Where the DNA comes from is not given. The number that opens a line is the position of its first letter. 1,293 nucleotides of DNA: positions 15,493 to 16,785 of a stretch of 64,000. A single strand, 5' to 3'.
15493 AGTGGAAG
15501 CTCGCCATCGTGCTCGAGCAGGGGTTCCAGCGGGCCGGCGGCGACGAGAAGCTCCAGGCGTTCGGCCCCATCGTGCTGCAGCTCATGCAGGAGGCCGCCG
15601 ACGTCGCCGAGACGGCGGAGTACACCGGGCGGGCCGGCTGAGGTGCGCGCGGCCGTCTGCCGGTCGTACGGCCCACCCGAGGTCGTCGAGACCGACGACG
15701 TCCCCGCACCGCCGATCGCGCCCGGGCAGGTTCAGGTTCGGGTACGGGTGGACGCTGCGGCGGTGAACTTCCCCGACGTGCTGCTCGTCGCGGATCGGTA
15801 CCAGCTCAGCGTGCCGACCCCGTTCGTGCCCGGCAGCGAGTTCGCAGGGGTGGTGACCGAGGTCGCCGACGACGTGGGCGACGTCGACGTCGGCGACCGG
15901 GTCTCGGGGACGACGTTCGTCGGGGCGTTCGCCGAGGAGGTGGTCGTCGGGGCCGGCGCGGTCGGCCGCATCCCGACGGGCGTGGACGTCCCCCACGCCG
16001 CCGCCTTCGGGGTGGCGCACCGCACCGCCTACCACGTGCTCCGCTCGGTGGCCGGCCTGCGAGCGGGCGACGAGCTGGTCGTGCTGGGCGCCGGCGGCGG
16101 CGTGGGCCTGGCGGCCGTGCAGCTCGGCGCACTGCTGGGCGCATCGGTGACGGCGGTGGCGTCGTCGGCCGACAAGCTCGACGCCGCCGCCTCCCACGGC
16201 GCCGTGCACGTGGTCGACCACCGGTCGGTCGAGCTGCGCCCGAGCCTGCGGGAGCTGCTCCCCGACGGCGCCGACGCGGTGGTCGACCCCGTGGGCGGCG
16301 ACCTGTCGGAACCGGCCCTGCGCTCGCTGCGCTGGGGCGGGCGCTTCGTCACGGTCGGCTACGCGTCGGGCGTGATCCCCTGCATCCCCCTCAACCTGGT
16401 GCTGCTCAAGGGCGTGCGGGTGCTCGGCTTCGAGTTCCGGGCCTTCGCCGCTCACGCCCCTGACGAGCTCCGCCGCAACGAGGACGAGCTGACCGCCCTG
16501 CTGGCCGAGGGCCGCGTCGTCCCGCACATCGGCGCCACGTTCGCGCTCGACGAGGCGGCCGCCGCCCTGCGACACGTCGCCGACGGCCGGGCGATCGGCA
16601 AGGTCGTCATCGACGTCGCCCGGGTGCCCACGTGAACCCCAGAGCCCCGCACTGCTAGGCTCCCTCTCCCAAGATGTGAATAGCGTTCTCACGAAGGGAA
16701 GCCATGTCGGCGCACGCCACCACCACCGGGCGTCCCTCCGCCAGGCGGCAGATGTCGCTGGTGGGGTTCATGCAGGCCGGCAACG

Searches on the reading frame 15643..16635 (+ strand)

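Call 54: search_protein_families(library=pfam, proteins=[window:15643-16635:+], max_evalue=0.00001)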
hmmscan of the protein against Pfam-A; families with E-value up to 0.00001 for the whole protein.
window:15643-16635:+ (330 aa): 3 families
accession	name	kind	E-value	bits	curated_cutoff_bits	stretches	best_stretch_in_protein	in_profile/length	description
PF00107.32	ADH_zinc_N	-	2.9e-23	82.6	31.8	1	153-267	1-116/129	Zinc-binding dehydrogenase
PF13602.12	ADH_zinc_N_2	-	1.3e-20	75.2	27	1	186-323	2-134/134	Zinc-binding dehydrogenase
PF08240.17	ADH_N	-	2.2e-12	47.6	23.5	1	30-111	3-103/104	Alcohol dehydrogenase GroES-like domain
